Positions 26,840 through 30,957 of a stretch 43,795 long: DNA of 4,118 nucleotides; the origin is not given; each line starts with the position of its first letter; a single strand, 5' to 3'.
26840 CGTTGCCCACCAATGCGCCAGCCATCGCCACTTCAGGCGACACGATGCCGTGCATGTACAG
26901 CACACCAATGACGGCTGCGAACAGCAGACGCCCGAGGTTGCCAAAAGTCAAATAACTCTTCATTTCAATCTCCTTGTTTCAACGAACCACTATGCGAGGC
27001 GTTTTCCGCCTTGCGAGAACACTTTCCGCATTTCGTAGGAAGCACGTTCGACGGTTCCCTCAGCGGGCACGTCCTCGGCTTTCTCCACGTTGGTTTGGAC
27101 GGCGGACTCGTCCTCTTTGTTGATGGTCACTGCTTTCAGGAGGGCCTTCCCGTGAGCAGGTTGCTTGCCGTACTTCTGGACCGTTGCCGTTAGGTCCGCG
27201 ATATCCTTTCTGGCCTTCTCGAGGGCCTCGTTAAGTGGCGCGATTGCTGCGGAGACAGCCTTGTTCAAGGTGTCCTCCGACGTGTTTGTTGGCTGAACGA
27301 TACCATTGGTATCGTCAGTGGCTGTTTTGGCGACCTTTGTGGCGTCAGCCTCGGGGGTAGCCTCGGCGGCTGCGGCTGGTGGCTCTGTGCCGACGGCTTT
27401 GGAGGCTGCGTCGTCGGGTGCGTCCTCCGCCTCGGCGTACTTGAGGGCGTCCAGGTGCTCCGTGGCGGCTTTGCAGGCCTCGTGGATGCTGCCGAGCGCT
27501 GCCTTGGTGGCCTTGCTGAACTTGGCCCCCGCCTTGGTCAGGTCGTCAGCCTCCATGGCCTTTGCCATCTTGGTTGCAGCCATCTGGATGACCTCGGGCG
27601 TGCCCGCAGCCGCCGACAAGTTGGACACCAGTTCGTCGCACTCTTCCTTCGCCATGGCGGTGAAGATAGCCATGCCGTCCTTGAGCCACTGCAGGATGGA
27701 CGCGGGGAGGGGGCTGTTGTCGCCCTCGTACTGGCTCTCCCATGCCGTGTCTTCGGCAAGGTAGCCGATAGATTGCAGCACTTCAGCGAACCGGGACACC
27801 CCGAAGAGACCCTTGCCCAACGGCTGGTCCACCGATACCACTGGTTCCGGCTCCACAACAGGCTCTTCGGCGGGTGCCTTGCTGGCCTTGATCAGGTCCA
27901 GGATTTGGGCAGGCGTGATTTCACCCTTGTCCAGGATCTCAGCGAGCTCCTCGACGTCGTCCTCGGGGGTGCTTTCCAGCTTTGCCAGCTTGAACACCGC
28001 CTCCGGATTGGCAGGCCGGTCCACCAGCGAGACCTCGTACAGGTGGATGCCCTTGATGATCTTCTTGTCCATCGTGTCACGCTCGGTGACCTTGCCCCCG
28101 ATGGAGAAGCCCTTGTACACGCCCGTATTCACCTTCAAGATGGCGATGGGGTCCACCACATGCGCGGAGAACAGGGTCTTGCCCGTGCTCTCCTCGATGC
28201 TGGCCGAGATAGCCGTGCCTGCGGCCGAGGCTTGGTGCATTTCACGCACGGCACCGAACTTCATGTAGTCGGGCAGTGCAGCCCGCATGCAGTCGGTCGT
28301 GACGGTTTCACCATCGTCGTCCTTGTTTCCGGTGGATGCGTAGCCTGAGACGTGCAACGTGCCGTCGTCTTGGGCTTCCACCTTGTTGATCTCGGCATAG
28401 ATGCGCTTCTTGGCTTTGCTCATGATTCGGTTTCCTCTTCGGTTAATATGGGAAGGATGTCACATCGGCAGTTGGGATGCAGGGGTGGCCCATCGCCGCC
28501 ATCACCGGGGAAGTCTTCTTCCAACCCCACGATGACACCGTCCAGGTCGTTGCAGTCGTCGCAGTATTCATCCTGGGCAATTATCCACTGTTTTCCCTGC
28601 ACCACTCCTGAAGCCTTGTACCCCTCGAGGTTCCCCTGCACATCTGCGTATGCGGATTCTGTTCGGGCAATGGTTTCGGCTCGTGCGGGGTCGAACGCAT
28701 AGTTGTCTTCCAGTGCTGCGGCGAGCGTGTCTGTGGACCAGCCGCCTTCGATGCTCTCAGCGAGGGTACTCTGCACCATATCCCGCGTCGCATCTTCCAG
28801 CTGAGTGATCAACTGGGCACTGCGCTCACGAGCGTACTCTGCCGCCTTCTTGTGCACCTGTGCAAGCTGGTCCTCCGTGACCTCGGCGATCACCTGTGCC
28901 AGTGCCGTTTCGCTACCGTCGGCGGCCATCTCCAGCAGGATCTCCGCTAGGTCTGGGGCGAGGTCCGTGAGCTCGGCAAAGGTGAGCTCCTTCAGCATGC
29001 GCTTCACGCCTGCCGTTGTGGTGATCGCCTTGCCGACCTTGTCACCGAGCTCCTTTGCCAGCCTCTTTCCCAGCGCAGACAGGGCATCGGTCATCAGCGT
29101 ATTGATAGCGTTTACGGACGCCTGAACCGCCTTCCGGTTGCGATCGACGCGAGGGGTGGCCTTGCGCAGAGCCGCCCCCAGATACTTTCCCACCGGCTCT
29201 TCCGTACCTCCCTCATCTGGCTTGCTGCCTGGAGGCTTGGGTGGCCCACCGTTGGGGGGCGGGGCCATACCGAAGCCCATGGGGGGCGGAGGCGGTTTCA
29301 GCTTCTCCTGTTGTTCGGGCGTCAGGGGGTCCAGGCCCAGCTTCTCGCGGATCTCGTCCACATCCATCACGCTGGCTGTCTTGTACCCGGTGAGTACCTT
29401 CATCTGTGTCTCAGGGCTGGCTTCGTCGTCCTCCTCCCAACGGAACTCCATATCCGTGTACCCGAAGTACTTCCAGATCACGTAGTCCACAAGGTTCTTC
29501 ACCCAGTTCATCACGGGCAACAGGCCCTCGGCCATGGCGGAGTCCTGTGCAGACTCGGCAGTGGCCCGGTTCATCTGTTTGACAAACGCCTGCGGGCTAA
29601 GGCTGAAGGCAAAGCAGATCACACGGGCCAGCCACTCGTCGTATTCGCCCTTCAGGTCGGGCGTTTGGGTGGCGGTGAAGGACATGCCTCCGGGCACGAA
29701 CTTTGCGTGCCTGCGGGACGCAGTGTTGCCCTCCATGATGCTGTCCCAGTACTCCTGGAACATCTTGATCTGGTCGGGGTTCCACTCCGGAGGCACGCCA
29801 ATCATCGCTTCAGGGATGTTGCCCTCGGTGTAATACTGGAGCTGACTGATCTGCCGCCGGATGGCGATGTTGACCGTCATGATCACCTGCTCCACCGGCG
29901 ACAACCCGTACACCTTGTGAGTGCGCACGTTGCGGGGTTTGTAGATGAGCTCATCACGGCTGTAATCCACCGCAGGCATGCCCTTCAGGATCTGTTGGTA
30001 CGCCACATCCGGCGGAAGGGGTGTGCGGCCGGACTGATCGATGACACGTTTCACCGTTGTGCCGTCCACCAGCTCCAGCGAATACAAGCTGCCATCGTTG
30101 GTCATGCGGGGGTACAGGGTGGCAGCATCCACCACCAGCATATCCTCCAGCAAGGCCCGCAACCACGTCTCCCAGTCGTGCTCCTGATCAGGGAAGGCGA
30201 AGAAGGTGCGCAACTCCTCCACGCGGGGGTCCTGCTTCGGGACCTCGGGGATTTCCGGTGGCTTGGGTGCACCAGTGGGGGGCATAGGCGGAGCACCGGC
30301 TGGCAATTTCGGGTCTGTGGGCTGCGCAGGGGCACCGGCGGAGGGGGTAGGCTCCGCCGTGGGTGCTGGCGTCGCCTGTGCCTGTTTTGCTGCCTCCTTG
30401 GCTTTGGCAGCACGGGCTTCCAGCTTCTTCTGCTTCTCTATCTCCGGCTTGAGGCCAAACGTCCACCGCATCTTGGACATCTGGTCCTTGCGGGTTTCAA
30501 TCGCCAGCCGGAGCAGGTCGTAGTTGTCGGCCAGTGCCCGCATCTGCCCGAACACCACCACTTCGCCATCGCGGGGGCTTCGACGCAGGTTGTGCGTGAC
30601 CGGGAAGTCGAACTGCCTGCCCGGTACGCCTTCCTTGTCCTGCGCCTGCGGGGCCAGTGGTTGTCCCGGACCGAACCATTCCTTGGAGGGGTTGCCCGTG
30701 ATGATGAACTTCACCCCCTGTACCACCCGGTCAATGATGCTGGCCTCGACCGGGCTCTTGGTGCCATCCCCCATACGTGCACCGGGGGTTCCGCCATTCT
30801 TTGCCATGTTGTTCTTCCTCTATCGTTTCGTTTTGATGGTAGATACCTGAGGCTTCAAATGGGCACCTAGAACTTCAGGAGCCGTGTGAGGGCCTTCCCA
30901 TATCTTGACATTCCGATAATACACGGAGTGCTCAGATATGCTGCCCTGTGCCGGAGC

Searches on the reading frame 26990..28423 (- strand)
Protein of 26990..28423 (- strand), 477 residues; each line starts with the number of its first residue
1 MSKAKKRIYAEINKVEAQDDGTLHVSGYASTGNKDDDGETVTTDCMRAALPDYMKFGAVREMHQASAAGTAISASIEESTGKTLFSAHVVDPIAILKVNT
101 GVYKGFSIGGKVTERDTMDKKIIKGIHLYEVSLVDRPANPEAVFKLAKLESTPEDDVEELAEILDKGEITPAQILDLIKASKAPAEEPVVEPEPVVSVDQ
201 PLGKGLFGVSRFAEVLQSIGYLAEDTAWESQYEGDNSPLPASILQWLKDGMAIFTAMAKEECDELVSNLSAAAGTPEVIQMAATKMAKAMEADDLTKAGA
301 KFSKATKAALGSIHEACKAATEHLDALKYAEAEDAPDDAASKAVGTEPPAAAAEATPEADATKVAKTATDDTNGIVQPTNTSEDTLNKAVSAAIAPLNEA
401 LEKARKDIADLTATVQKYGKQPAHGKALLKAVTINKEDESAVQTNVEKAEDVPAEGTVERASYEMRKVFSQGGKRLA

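Call 37: search_protein_families(library=pfam, proteins=[window:26990-28423:-], max_evalue=0.01)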
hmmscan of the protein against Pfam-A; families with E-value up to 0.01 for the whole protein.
window:26990-28423:- (477 aa): 1 family
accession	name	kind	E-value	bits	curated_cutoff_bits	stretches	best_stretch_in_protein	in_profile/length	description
PF04586.22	Peptidase_S78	-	4.9e-05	24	21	1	99-147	101-157/165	Caudovirus prohead serine protease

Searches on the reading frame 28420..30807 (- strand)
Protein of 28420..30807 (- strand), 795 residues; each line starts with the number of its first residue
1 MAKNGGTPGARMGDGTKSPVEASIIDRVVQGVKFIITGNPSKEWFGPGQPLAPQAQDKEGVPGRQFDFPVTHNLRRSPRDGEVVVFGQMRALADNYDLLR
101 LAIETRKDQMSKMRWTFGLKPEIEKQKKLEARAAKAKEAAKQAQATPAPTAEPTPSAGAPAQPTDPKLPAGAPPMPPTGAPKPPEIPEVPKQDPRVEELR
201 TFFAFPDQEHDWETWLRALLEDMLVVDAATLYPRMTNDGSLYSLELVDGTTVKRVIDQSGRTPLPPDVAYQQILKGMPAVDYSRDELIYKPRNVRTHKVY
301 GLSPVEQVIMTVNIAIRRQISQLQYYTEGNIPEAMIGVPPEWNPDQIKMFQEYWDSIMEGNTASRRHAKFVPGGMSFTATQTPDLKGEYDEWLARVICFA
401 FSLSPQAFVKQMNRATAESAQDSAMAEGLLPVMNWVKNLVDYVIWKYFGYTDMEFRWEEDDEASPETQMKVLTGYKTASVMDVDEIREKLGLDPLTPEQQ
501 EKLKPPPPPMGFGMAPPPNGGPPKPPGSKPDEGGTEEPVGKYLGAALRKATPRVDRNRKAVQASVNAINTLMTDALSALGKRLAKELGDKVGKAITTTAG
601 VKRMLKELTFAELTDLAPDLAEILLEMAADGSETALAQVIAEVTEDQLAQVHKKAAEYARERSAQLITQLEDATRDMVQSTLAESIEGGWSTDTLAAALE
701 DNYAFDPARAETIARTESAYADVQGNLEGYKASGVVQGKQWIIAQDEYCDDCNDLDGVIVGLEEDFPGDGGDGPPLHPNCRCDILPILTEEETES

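Call 35: find_encoding_contigs(protein=window:28420-30807:-, flank=10000, max_places=1)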
Protein window:28420-30807:- (795 aa): 2 contigs read that carry it; 1 place shown.
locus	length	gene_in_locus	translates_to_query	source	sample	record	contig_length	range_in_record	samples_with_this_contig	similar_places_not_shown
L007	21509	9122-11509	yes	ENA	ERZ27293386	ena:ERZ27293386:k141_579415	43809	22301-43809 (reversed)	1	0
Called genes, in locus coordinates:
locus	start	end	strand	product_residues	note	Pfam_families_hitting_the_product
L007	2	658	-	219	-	?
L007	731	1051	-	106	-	-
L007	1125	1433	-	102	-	-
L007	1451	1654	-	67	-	-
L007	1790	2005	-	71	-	-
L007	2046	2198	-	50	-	-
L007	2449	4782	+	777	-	PF13481:AAA_25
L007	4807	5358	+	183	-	-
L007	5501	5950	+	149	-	-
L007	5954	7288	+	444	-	PF04466:Terminase_3, PF17288:Terminase_3C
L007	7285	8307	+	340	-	-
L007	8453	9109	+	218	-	PF14099:Polysacc_lyase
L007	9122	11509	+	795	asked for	PF04860:Phage_portal, PF04233:Phage_Mu_F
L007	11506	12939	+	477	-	-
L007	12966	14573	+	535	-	-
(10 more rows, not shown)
